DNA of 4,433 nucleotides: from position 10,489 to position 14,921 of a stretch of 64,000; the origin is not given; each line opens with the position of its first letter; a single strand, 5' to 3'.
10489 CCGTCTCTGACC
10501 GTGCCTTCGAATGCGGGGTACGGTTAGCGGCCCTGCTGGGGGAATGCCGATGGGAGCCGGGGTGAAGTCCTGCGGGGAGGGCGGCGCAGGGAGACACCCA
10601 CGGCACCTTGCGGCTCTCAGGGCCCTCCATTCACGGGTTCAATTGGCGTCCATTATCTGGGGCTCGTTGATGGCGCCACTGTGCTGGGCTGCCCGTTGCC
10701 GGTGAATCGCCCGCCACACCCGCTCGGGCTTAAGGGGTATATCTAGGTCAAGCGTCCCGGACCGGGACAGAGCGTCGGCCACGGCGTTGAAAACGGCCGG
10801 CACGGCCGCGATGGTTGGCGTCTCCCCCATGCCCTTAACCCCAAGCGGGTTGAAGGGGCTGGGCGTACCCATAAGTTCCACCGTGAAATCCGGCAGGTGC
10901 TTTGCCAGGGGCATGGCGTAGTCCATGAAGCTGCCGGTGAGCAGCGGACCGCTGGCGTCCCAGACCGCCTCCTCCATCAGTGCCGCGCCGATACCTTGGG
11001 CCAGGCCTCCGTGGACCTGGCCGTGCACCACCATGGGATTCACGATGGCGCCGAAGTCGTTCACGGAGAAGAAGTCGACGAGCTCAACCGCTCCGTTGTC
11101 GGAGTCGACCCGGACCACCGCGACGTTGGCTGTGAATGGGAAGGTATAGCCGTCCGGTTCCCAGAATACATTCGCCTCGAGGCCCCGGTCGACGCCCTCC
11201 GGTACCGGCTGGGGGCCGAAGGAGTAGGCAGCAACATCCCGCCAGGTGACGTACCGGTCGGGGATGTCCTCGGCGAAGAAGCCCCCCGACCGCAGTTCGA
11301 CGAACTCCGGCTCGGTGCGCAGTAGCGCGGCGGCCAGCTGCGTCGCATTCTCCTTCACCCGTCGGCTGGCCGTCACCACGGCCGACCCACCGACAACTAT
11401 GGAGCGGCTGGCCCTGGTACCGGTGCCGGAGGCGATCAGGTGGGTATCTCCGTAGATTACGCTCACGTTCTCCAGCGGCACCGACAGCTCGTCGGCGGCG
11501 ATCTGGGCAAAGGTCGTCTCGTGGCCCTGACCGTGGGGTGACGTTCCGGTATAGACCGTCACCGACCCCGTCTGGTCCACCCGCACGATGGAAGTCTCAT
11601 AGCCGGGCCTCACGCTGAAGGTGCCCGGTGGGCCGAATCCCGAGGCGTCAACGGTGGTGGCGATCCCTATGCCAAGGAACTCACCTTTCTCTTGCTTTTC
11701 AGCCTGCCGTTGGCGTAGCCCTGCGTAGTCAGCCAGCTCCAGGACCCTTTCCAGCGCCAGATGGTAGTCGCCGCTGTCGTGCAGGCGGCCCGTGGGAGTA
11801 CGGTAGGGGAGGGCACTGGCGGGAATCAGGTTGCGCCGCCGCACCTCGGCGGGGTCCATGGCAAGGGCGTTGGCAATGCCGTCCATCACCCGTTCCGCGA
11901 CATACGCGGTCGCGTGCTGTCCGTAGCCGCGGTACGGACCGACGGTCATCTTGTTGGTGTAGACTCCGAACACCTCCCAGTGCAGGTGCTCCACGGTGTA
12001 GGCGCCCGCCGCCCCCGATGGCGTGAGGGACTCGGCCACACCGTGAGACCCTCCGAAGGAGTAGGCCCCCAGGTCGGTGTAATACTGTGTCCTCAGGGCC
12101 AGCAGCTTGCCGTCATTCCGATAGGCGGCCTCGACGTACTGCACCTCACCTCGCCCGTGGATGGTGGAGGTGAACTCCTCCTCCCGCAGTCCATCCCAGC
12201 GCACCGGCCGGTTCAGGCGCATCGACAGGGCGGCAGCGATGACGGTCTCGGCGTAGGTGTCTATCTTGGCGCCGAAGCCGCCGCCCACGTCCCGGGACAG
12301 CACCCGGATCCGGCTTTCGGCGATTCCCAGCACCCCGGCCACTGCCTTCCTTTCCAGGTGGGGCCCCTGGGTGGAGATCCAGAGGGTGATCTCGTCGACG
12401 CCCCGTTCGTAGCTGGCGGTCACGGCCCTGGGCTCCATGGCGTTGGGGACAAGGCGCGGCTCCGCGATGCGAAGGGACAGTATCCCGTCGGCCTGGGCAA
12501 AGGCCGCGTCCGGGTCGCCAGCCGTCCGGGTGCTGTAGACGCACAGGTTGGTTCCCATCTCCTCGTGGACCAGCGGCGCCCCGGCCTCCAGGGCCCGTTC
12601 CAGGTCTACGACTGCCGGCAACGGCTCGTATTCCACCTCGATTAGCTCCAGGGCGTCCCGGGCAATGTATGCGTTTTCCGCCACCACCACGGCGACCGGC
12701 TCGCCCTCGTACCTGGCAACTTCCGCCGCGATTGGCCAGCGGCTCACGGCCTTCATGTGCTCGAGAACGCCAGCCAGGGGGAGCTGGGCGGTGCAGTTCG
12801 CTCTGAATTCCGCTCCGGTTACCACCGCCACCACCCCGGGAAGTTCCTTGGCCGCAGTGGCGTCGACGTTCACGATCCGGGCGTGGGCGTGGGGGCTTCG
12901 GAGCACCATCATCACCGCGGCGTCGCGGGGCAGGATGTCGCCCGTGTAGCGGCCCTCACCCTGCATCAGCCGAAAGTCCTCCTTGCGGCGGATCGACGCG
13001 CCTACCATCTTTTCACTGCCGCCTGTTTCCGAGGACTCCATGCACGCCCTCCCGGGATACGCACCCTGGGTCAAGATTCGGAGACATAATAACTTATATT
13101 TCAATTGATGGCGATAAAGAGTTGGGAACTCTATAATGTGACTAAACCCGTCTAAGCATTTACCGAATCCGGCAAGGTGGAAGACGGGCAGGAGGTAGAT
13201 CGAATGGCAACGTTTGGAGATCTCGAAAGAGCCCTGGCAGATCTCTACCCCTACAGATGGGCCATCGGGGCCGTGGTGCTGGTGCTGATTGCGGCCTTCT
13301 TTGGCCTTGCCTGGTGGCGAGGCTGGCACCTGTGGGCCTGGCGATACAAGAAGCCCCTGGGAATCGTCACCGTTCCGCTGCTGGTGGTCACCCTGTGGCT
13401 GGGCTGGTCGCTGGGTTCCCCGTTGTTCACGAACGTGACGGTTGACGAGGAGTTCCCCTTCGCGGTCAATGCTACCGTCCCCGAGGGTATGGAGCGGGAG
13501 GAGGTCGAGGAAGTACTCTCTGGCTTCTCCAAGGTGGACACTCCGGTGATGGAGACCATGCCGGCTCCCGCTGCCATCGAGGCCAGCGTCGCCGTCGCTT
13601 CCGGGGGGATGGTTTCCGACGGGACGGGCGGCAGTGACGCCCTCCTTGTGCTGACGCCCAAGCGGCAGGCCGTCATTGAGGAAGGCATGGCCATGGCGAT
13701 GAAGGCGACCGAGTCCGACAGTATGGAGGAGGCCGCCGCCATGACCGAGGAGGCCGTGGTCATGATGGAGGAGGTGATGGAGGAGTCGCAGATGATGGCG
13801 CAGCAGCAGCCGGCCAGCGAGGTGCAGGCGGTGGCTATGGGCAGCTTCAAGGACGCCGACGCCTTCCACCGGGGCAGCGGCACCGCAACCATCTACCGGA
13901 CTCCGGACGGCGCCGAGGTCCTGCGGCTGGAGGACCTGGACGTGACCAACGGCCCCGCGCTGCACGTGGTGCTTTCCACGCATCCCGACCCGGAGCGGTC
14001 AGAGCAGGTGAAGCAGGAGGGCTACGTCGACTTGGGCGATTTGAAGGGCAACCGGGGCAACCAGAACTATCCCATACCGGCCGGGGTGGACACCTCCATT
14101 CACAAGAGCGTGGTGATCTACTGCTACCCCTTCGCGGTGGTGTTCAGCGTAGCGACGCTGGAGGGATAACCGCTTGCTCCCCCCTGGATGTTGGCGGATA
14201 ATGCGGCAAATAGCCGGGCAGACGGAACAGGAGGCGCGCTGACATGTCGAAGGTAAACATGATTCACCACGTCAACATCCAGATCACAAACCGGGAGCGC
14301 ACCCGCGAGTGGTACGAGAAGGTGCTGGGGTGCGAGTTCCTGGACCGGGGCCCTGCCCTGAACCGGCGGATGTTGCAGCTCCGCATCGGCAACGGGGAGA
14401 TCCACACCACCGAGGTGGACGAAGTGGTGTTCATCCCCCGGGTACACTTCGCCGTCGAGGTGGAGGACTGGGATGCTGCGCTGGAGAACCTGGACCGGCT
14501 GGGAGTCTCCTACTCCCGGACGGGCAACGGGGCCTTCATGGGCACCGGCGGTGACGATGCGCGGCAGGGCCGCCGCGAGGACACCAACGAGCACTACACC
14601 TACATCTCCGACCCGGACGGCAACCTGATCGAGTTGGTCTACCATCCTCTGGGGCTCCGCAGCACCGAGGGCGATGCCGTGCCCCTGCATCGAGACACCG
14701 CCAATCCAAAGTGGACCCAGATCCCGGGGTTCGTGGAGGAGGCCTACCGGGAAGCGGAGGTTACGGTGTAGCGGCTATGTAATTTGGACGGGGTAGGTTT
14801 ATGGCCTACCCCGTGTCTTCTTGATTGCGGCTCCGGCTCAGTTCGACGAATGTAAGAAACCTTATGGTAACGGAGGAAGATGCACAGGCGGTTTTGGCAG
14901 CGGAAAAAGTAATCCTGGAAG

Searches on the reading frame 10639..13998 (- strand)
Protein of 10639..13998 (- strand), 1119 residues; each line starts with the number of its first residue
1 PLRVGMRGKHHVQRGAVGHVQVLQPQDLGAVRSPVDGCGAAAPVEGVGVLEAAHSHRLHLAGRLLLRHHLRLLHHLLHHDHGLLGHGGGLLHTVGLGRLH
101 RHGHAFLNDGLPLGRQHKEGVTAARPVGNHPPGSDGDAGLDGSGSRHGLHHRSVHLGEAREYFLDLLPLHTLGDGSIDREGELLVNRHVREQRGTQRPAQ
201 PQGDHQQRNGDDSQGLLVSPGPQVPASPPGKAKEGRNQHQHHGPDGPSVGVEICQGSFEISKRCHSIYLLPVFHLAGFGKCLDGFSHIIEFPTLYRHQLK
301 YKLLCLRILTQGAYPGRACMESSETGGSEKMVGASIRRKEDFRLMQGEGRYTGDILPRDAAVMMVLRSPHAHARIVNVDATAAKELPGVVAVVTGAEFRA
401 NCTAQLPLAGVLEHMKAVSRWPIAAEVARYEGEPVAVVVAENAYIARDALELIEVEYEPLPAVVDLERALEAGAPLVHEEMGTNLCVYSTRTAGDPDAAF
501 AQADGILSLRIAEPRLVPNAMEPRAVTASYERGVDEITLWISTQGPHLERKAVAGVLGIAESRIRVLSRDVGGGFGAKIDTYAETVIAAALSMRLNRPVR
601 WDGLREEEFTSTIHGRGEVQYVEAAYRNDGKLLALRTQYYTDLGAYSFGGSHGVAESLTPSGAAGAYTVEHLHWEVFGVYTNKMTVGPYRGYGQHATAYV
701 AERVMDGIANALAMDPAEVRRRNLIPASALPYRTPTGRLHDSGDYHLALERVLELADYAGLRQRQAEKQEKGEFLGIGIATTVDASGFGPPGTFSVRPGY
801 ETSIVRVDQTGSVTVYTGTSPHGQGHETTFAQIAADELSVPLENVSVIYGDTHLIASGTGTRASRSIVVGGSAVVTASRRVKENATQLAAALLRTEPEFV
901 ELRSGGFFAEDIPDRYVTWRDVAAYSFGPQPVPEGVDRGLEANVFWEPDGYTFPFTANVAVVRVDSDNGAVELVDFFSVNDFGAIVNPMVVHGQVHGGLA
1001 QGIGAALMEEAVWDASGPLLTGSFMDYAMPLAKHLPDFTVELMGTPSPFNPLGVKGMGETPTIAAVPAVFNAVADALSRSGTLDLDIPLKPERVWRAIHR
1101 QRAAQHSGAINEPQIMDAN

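Call 39: search_protein_families(library=pfam, proteins=[window:10639-13998:-], max_evalue=0.00001)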
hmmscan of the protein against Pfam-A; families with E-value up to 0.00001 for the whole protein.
window:10639-13998:- (1119 aa): 3 families
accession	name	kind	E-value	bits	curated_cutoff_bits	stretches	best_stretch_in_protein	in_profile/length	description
PF20256.3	MoCoBD_2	-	1.6e-79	267.8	27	1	752-1036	2-283/283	Molybdopterin cofactor-binding domain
PF02738.23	MoCoBD_1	-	5.1e-69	232.5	27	1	477-724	1-244/244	Molybdopterin cofactor-binding domain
PF01315.27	Ald_Xan_dh_C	-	7.4e-26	91.1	31.3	1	346-461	1-110/110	Aldehyde oxidase and xanthine dehydrogenase, a/b hammerhead domain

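Call 69: find_encoding_contigs(protein=window:10639-13983:-, flank=1000, max_places=2)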
Protein window:10639-13983:- (1114 aa): no gene with exactly this product is on record in the collection.

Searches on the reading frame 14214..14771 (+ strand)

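Call 39: search_protein_families(library=pfam, proteins=[window:14214-14771:+], max_evalue=0.00001)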
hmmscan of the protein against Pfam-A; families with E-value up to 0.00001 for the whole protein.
window:14214-14771:+ (185 aa): 1 family
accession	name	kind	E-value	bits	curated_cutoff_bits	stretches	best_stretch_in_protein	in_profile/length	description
PF00903.31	Glyoxalase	-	1e-10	42.4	20.6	1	17-141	2-121/121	Glyoxalase/Bleomycin resistance protein/Dioxygenase superfamily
